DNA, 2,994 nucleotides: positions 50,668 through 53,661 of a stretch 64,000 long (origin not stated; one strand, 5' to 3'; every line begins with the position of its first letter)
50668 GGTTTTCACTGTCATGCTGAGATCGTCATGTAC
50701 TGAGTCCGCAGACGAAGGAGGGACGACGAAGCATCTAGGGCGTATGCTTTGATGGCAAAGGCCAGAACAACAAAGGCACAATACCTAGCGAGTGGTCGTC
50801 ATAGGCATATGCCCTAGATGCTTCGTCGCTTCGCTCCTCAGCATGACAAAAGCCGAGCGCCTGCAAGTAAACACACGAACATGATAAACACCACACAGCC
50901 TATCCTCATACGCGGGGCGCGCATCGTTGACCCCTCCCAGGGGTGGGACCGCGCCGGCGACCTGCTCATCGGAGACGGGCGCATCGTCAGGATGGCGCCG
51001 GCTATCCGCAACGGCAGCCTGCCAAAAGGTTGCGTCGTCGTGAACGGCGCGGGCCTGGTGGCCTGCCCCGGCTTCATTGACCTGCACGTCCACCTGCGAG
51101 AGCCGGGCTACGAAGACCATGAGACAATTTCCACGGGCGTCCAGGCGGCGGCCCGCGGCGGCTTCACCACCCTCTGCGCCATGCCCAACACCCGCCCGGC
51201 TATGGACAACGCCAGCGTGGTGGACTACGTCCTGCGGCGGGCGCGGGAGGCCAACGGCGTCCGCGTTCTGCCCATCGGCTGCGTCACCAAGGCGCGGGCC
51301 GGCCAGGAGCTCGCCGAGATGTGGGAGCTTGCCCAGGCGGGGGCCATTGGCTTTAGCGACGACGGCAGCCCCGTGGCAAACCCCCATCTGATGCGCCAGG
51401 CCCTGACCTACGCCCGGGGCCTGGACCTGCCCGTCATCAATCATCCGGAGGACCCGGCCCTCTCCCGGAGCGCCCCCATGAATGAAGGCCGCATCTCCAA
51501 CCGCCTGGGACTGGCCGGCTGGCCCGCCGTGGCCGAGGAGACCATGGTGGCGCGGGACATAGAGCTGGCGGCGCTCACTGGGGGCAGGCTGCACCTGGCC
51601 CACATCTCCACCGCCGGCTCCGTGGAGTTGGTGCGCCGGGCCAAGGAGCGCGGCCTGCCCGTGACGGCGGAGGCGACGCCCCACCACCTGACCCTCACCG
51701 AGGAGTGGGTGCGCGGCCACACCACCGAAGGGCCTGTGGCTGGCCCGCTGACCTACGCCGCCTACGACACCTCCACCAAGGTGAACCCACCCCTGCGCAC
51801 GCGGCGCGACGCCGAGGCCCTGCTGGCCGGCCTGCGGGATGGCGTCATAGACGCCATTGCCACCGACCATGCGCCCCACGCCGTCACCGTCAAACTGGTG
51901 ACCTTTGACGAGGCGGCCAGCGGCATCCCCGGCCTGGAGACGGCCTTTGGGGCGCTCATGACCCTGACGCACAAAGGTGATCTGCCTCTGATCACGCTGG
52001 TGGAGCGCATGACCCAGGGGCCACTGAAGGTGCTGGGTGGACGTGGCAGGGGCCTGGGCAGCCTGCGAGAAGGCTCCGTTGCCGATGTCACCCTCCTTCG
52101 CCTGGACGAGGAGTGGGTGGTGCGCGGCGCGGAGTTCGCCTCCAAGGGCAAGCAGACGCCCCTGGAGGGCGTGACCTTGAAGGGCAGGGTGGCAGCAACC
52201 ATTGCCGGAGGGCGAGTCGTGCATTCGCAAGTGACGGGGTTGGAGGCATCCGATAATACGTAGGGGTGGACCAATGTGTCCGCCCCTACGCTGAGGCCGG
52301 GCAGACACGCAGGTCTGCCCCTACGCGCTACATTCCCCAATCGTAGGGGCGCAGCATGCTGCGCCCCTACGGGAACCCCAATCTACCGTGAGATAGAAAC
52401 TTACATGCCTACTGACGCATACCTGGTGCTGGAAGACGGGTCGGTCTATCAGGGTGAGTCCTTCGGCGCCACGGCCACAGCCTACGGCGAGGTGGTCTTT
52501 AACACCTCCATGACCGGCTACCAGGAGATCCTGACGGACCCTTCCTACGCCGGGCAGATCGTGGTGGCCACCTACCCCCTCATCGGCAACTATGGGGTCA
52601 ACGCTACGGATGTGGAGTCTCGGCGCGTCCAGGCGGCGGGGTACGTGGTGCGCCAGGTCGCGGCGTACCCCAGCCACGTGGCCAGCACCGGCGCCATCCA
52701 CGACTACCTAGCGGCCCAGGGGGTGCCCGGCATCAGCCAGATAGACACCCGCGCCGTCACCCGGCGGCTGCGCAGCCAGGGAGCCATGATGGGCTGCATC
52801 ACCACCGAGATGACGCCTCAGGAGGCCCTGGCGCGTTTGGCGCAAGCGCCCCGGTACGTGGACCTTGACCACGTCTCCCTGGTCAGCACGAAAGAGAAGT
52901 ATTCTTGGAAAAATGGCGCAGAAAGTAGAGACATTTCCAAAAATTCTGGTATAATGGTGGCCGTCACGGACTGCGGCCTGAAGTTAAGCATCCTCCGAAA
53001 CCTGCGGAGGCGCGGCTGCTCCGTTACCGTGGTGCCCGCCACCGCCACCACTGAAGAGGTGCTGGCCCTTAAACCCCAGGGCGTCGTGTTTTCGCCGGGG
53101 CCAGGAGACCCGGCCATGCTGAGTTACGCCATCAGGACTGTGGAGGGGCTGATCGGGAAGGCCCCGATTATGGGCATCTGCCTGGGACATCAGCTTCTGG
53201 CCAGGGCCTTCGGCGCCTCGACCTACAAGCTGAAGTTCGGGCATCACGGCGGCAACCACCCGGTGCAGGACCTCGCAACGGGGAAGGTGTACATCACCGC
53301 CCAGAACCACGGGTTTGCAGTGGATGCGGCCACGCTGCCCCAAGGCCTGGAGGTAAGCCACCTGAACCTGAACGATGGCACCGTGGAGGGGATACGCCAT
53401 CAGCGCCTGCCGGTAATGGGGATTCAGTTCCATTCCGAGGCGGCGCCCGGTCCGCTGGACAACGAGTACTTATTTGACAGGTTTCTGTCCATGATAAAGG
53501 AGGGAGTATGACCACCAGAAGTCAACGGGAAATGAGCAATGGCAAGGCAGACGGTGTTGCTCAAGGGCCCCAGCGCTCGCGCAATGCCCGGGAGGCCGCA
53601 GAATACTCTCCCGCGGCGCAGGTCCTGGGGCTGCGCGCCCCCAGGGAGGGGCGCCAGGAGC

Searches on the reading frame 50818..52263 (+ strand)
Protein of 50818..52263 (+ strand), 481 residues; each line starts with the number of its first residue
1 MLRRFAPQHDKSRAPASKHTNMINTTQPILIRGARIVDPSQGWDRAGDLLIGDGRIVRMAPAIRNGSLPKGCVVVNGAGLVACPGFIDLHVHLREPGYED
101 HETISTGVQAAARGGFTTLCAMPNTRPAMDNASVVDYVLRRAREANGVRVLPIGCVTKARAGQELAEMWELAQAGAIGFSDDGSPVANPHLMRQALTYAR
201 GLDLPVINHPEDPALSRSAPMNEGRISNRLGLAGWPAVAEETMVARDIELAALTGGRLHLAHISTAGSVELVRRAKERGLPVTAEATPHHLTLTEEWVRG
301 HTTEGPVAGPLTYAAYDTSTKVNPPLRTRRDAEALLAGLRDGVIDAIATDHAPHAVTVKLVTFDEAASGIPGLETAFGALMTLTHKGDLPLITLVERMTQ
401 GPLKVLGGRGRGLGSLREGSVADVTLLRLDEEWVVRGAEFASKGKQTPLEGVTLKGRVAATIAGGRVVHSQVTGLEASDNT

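Call 64: search_protein_families(library=pfam, proteins=[window:50818-52263:+], max_evalue=0.000001)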
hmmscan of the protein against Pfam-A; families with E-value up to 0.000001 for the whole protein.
window:50818-52263:+ (481 aa): 3 families
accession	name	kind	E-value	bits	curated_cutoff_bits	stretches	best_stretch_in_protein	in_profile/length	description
PF01979.26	Amidohydro_1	-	8.7e-25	88.1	25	1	82-468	2-345/345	Amidohydrolase family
PF07969.17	Amidohydro_3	-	8.4e-09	35.8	29.7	0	333-469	357-472/472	Amidohydrolase family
PF12890.13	DHOase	-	2.1e-07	31.6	21.2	1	83-265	5-139/142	Dihydro-orotase-like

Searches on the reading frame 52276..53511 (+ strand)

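Call 64: search_protein_families(library=pfam, proteins=[window:52276-53511:+], max_evalue=0.000001)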
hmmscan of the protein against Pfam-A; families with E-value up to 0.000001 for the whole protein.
window:52276-53511:+ (411 aa): 3 families
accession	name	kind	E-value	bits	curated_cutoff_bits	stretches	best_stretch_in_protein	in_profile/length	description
PF00988.28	CPSase_sm_chain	-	2.6e-54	182.8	27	1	50-175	1-126/126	Carbamoyl-phosphate synthase small chain, CPSase domain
PF00117.34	GATase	-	7.5e-54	182.7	22.8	1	230-405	2-189/190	Glutamine amidotransferase class-I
PF07722.19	Peptidase_C26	-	5.9e-08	33.2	20.5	0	295-388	105-219/219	Peptidase C26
